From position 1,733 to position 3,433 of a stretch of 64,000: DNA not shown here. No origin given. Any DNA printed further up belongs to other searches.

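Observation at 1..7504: Four-gene defence operon built around a Type III Res-like helicase-nuclease with no methyltransferase in view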

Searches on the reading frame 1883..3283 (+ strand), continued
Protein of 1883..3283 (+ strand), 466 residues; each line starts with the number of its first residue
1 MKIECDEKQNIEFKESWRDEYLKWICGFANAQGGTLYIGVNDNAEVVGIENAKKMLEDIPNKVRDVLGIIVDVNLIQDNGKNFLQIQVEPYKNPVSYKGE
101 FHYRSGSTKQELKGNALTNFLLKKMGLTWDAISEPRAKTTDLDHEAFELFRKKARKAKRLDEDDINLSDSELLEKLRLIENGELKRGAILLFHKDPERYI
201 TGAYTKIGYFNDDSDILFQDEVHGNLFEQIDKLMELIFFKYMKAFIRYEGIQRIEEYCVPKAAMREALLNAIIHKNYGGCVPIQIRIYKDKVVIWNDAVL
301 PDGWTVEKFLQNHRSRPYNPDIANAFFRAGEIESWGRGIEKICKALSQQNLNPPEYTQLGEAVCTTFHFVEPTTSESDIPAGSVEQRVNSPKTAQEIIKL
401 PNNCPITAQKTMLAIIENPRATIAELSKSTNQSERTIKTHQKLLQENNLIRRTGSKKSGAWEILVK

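Call 42: find_encoding_contigs(protein=P0129, flank=6000, max_places=3)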
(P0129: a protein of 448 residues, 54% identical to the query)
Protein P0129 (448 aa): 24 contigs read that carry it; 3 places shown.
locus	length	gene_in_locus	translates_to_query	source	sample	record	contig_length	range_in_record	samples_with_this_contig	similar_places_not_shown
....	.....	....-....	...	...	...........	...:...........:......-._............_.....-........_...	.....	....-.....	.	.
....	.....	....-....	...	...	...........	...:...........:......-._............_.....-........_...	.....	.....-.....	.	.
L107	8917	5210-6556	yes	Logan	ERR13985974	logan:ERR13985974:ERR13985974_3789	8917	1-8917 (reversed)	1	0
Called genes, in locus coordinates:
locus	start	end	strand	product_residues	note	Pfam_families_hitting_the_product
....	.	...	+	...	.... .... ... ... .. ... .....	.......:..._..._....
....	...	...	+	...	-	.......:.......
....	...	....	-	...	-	-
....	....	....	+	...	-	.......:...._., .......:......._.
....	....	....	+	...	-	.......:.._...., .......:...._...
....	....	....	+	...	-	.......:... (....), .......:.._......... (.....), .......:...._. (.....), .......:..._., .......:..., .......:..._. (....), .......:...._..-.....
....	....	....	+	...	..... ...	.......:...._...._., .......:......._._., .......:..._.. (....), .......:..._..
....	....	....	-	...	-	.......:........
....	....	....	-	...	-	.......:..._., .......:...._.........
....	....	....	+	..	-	-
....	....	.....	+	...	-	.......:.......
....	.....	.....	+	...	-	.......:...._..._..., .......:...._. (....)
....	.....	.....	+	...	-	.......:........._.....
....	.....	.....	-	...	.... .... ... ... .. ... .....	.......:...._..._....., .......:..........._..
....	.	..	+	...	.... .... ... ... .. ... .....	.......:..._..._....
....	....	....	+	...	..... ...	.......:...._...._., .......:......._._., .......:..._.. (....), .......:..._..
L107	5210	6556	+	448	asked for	PF04326:SLFN_AlbA_2, PF13749:HATPase_c_4, PF08279:HTH_11 (weak), PF13412:HTH_24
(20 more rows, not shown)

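Call 43: find_encoding_contigs(protein=P0215, flank=6000, max_places=3)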
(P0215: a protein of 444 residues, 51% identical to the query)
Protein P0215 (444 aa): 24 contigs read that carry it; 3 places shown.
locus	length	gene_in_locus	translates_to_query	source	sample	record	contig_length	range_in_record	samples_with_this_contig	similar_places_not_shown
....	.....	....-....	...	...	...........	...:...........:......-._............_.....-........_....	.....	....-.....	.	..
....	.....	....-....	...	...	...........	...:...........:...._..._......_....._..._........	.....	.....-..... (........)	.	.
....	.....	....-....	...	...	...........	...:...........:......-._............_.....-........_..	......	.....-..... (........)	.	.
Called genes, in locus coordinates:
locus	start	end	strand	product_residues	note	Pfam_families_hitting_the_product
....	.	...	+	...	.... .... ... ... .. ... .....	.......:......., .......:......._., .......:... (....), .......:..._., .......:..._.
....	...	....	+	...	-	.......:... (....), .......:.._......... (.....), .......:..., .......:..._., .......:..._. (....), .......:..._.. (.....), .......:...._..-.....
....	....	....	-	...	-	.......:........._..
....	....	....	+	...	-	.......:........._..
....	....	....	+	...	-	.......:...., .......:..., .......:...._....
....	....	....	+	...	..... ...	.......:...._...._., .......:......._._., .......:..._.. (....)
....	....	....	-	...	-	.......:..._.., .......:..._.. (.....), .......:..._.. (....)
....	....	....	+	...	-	-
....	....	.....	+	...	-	-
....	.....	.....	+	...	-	-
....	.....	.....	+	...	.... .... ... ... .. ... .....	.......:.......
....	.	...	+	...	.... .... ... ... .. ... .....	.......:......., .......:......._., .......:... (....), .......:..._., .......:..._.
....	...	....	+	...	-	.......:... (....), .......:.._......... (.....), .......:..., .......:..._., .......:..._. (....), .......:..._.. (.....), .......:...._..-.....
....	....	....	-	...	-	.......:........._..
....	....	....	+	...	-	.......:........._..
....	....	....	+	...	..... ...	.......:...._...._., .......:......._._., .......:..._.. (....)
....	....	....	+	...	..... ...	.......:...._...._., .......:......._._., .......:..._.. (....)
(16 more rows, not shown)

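Call 52: search_solved_structures(query=window:1883-3283:+, max_evalue=0.01)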
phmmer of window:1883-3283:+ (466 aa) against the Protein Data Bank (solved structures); distinct sequences matched with E-value up to 0.01: 1.
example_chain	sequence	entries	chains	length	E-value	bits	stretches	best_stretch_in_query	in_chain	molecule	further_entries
3lmm_A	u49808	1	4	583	9.6e-08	34.2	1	220-365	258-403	Uncharacterized protein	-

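Call 53: search_solved_structures(query=L002:4699-6546:+, max_evalue=0.001)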
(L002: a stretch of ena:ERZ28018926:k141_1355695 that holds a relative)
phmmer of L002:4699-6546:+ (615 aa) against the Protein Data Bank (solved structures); distinct sequences matched with E-value up to 0.001: 4.
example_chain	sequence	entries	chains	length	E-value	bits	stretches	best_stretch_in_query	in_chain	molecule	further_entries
4zcf_A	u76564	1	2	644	3.1e-57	197.3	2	14-249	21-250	Restriction endonuclease EcoP15I, modification subunit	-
6k0w_B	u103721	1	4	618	4.5e-51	176.9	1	41-491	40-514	Adenine specific DNA methyltransferase (Mod)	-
7dsu_A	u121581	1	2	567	4e-23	84.6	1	92-444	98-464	Mbo45V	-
1boo_A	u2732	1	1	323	0.00046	21.6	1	332-420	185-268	PROTEIN (N-4 CYTOSINE-SPECIFIC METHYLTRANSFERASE PVU II)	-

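Call 67: search_solved_structures(query=L002:6558-8027:+, max_evalue=1)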
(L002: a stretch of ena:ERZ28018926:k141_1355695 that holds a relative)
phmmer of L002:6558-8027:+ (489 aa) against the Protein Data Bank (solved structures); distinct sequences matched with E-value up to 1: 2.
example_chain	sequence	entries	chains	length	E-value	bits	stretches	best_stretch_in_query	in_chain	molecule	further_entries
3og6_A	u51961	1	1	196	0.011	18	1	282-373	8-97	Interleukin-29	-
3og4_A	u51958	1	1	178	0.97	11.6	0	297-373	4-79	Interleukin-29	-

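Call 68: search_solved_structures(query=L002:4004-4660:+, max_evalue=1)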
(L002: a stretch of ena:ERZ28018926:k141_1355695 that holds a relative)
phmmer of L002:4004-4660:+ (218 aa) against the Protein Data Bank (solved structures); distinct sequences matched with E-value up to 1: 2.
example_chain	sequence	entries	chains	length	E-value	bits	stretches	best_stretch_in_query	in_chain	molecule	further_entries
4hhx_A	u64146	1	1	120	0.19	14.7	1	27-105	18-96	Toxin coregulated pilus biosynthesis protein E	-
5ubw_A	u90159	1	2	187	0.23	14.4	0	61-120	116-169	Deubiquitinase SseL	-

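Call 69: search_solved_structures(query=L002:8002-9963:+, max_evalue=0.01)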
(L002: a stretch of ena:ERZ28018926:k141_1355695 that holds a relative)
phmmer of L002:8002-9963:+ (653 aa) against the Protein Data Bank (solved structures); distinct sequences matched with E-value up to 0.01: 3.
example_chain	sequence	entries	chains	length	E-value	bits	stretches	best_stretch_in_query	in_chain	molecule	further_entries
9jfl_B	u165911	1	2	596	3.7e-11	45.6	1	23-273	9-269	DUF262 domain-containing protein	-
20yv_A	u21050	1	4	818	2e-07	33.3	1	37-123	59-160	DUF262 domain-containing protein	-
20yw_A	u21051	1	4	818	1.2e-06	30.7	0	37-123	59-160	DUF262 domain-containing protein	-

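Call 74: find_related_loci(query=L002:6558-8027:+, collection=viral_contigs, flank=6000)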
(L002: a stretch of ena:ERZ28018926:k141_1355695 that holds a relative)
Query L002:6558-8027:+ (489 aa) in viral_contigs; peptide patterns used: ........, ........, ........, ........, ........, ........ (x = any residue, [..] = any of these).
11 stretches matched a pattern; 1 encode a relative of the query (tblastn E <= 1e-3); 1 distinct loci.
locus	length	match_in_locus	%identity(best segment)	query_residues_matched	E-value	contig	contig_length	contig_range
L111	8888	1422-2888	56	1-489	6e-173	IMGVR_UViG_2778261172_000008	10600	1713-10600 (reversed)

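Call 77: search_protein_families(library=pfam, proteins=[L111:1-1257:+, L102:3-2234:+, L102:3660-4973:+], max_evalue=0.001)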
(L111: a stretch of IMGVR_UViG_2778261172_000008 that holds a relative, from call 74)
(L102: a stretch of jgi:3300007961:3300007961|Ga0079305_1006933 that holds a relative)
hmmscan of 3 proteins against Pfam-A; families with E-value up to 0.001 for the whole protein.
L111:1-1257:+ (418 aa): 3 families
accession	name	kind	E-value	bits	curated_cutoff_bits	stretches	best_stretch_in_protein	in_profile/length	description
PF22022.2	Phage_int_M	-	2.5e-29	101.8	27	1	100-194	1-96/96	Phage integrase central domain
PF13356.12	Arm-DNA-bind_3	-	2.5e-26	92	27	1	3-90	1-83/83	Arm DNA-binding domain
PF00589.27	Phage_integrase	-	3.9e-19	69.5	27.1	1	212-384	9-169/172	Phage integrase family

L102:3-2234:+ (743 aa): 5 families
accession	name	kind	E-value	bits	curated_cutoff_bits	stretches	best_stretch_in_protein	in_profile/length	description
PF04851.21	ResIII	-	2.2e-44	151.7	22.5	1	101-258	3-163/164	Type III restriction enzyme, res subunit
PF08463.15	EcoEI_R_C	-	1.3e-33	116.8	24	1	586-740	1-163/163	EcoEI R protein C-terminal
PF18766.7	SWI2_SNF2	-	2.3e-20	73.6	26.7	1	105-289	1-187/221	SWI2/SNF2 ATPase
PF00270.35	DEAD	-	1.2e-12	48.4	26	1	113-260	7-164/167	DEAD/DEAH box helicase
PF00271.37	Helicase_C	-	2.3e-07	31.5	23.5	1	345-459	6-109/110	Helicase conserved C-terminal domain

L102:3660-4973:+ (437 aa): 1 family
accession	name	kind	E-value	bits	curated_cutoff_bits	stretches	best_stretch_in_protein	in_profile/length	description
PF01420.25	Methylase_S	-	3.1e-27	96.3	22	2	244-417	1-163/168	Type I restriction modification DNA specificity domain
